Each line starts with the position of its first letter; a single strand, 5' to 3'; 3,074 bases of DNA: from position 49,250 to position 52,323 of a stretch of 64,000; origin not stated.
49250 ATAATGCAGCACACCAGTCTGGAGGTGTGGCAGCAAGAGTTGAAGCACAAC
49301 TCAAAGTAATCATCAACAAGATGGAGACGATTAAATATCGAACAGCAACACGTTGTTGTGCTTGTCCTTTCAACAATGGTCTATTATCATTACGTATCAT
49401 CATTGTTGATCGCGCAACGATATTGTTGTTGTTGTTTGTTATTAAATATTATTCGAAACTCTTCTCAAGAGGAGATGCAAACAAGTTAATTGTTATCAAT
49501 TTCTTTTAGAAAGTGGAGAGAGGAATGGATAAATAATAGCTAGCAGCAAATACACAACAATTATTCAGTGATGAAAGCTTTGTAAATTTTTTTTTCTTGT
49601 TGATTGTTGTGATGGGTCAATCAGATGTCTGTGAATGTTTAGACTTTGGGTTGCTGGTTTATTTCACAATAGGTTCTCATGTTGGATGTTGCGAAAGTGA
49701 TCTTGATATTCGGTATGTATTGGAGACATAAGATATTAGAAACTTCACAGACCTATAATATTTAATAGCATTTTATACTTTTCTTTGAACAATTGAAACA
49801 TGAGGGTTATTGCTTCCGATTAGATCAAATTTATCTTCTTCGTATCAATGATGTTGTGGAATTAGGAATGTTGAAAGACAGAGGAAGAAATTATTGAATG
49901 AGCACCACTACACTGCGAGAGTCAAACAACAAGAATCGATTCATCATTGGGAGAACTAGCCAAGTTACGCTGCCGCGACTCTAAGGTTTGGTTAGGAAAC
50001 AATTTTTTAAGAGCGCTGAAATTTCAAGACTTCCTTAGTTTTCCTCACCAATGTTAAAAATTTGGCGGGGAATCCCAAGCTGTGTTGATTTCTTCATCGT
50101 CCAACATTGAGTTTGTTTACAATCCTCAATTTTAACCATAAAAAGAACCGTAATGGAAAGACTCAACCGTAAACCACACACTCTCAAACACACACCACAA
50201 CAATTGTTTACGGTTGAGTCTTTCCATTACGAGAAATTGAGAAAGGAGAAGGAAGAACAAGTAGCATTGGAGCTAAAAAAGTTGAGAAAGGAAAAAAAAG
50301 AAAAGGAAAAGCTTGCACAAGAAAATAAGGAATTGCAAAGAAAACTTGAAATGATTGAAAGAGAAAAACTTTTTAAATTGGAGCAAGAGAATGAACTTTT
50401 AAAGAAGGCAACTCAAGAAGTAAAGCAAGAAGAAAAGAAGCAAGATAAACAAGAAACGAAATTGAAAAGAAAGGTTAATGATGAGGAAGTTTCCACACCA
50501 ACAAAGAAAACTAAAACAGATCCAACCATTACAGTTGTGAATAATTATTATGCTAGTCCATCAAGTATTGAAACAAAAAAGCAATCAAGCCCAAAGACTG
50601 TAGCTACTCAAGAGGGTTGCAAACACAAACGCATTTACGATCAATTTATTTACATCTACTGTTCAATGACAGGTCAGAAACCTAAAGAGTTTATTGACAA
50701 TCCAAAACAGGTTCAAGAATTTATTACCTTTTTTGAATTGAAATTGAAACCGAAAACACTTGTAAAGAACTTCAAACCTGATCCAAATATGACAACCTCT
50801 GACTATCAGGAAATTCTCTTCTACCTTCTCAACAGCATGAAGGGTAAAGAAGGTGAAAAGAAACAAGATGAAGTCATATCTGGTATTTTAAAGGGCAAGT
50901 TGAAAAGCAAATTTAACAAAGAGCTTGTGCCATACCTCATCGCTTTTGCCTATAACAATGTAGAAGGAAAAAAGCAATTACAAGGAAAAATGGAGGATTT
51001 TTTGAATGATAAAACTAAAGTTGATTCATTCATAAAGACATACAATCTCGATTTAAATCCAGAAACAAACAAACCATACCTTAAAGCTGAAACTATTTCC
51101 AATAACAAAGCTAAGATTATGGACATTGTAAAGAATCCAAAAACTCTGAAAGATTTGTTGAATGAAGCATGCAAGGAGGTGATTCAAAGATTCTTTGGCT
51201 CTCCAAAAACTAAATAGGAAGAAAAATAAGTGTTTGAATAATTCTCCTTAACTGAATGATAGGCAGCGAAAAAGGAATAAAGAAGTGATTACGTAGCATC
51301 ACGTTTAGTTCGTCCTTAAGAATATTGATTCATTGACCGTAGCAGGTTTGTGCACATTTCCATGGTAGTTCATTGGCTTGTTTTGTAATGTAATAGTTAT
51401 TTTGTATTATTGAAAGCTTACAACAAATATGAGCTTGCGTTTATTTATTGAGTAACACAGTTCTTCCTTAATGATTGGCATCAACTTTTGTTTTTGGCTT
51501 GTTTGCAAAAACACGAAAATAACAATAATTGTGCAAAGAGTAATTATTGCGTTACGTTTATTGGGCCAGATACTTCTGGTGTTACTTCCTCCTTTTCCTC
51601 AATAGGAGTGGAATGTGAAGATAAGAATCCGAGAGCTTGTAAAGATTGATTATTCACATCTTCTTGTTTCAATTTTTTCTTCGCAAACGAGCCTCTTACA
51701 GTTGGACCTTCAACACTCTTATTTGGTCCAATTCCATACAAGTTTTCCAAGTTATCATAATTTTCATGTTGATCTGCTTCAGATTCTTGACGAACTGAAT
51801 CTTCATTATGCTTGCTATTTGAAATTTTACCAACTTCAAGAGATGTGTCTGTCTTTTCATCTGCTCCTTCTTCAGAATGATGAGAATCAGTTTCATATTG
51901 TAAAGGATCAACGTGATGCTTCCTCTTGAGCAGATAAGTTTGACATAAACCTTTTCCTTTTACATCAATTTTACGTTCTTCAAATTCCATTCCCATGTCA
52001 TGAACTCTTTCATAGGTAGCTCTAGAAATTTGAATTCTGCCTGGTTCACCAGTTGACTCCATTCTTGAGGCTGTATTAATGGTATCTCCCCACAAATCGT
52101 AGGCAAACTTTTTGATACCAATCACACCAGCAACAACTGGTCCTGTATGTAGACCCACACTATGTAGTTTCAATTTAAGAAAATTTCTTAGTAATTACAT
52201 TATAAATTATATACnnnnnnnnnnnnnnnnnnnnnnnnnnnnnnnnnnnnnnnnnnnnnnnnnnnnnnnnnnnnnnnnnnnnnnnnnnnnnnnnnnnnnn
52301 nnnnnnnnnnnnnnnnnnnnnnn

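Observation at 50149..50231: Perfect 26-bp inverted repeat (31-nt CA-rich loop) enclosing the annotated start codon of the 50153 gene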

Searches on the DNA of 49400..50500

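Call 21: search_rna_families(source=window, start=49400, end=50500, threshold=evalue, max_evalue=10)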
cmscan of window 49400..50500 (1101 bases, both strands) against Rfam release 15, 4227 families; matches with E-value up to 10: 18.
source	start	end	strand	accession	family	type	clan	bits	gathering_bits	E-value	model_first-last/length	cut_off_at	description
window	50142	50238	-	RF03637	mir-5879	Gene; miRNA;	-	43.6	97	2.7e-08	1-76/76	no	mir-5879 microRNA precursor family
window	50142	50238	+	RF03637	mir-5879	Gene; miRNA;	-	42.1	97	7.6e-08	1-76/76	no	mir-5879 microRNA precursor family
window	50147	50231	-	RF03751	mir-7445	Gene; miRNA;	-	35.8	79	0.00016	1-60/60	no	mir-7445 microRNA precursor family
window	50149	50231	-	RF03616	MIR1888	Gene; miRNA;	-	27.2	72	0.0077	22-81/101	no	MIR1888 microRNA precursor family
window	50155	50227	+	RF03751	mir-7445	Gene; miRNA;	-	25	79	0.095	1-60/60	no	mir-7445 microRNA precursor family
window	49619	49690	-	RF01564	DdR14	Gene; snRNA; snoRNA; CD-box;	-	22.8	80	2.9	1-65/65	no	D. discoideum snoRNA DdR14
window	49591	49671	+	RF00530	snoMe28S-Cm2645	Gene; snRNA; snoRNA; CD-box;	CL00069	18.5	48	1.2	1-75/75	no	Small nucleolar RNA Me28S-Cm2645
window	49431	49547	+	RF04202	MIR5380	Gene; miRNA;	-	18.1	150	1.7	1-137/137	no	MIR5380 microRNA precursor family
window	50022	50100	-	RF01559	DdR1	Gene; snRNA; snoRNA; CD-box;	-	17.7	70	2.4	1-66/66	no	Dictyostelium snoRNA DdR1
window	49754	49799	+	RF01348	CRISPR-DR38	Gene; CRISPR;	-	17.7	44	6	1-35/35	no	CRISPR RNA direct repeat element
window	49563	49636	+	RF01179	snoU83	Gene; snRNA; snoRNA; CD-box;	-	17.3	50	9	1-84/84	no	Small nucleolar RNA U83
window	50019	50159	-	RF04338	Plastid-psbJ-2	Cis-reg;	CL00152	16.9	65.6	2.1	1-144/144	no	Plastid-psbJ-2 3UTR RNA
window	50129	50244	+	RF04150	MIR2655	Gene; miRNA;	-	16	122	9.9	1-267/267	no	MIR2655 microRNA precursor family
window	49563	49605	+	RF00212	SNORD38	Gene; snRNA; snoRNA; CD-box;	CL00051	15.9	44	7.3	1-70/70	no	Small nucleolar RNA SNORD38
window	50148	50230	-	RF04127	MIR8007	Gene; miRNA;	-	15.6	195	3.9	1-226/226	no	MIR8007 microRNA precursor family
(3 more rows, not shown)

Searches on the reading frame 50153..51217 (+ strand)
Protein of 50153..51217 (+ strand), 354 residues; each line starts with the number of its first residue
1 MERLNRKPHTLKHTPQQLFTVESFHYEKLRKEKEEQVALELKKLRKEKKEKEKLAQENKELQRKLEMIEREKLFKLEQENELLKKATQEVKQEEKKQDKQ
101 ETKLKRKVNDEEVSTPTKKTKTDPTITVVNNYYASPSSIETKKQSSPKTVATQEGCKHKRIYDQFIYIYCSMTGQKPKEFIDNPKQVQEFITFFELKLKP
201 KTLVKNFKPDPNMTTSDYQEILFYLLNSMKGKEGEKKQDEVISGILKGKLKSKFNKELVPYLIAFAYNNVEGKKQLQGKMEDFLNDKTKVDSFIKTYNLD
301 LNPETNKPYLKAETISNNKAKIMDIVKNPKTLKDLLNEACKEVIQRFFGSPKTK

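Call 8: search_protein_families(library=pfam, proteins=[window:50153-51217:+], max_evalue=0.01)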
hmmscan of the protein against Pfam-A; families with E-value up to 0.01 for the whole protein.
window:50153-51217:+ (354 aa): 0 families

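Call 9: find_homologous_proteins(query=window:50153-51217:+)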
Query window:50153-51217:+ (354 aa): 1 proteins with E <= 0.001 among 6396 candidates.
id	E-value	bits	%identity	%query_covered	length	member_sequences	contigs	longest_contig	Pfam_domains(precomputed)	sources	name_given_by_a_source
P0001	4.3e-220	747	100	100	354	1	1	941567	-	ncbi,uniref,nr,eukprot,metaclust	ncbi:predicted protein [Naegleria gruberi]|uniref:Predicted protein n=1 Tax=Naegleria gruberi TaxID=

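Call 10: find_encoding_contigs(protein=window:50153-51217:+, flank=3000)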
Protein window:50153-51217:+ (354 aa): no gene with exactly this product is on record in the collection.

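Call 22: search_protein_representatives(protein=window:50153-51217:+)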
Query: 354 residues. Proteins with E-value up to 0.001 (for the whole library): 1; up to 1e-10: 1; up to 1e-30: 1. The best 1 are listed.
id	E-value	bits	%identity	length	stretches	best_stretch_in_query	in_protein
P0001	1.4e-220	747.4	100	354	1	1-354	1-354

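Call 28: find_related_loci(query=window:50153-51217:+, collection=metagenome_contigs, flank=5000)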
Query window:50153-51217:+ (354 aa) in metagenome_contigs; peptide patterns used: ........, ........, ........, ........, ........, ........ (x = any residue, [..] = any of these).
600 stretches matched a pattern, but none encodes a relative of the query by tblastn (E <= 1e-3).

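Call 34: find_encoding_contigs(protein=window:50348-51217:+, flank=10000, max_places=10)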
Protein window:50348-51217:+ (289 aa): no gene with exactly this product is on record in the collection.

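Call 50: predict_structure(protein=window:50153-51217:+)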
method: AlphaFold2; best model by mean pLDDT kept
length: 354 residues; sequences in the alignment: 1
mean_pLDDT: 53.2   pTM: 0.26
mean pLDDT of the five models: 53.2, 52.5, 52.0, 50.8, 49.0
residues with pLDDT >= 90: 58; 70-90: 23; 50-70: 45; < 50: 228
segments of 3 or more residues with pLDDT < 50: 115-123, 125-174, 190-284, 290-294, 296-304, 306-354
pLDDT, mean of each block of 10 residues (from residue 1): 50 55 79 94 95 93 93 94 92 85 68 47 35 35 33 33 43 51 48 36 32 36 36 38 41 44 41 42 48 47 47 40 38 43 39 34
secondary structure, 60 per line:
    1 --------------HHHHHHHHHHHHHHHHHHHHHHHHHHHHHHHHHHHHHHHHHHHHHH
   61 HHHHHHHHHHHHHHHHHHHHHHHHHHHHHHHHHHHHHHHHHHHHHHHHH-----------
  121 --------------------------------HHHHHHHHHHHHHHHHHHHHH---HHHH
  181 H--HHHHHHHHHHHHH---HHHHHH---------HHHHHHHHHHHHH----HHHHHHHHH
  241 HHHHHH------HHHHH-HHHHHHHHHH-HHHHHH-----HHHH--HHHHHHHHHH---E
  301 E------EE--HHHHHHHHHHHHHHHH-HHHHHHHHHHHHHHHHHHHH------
elements in order: H15-109 H153-173 H177-181 H184-196 H200-205 H215-227 H232-246 H253-257 H259-268 H270-275 H281-284 H287-296 H312-327 H329-348

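Call 51: list_cluster_members(proteins=[P0001])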
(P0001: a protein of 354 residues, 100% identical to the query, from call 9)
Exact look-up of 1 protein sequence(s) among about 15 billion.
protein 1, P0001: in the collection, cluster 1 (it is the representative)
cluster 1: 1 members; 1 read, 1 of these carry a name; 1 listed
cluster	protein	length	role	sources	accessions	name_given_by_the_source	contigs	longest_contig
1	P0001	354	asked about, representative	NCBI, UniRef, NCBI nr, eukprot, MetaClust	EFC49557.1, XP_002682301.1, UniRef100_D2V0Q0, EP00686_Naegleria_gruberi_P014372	predicted protein [Naegleria gruberi] | Predicted protein n=1 Tax=Naegleria gruberi TaxID=5762 RepID=D2V0Q0_NAEGR | uncharacterized protein NAEGRDRAFT_62371 [Naegleria gruberi]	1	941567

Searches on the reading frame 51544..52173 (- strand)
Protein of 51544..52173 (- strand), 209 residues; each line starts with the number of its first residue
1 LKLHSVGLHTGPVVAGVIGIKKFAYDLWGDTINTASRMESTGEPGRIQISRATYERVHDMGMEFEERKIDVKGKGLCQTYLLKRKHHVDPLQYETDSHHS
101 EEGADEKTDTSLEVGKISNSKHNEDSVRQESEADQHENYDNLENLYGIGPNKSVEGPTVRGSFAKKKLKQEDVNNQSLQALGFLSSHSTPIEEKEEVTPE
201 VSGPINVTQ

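Call 8: search_protein_families(library=pfam, proteins=[window:51544-52173:-], max_evalue=0.01)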
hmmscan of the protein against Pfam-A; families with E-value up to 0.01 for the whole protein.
window:51544-52173:- (209 aa): 2 families
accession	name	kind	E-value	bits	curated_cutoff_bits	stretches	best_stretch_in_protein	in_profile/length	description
PF00211.25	Guanylate_cyc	-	2.5e-26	92.9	21.9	1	6-83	104-182/183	Adenylate and Guanylate cyclase catalytic domain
PF21730.2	Vma22_CCDC115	-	0.00036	21.4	28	1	38-143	21-121/143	Vma22/CCDC115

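Call 33: find_encoding_contigs(protein=window:51544-52173:-, flank=10000, max_places=10)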
Protein window:51544-52173:- (209 aa): no gene with exactly this product is on record in the collection.
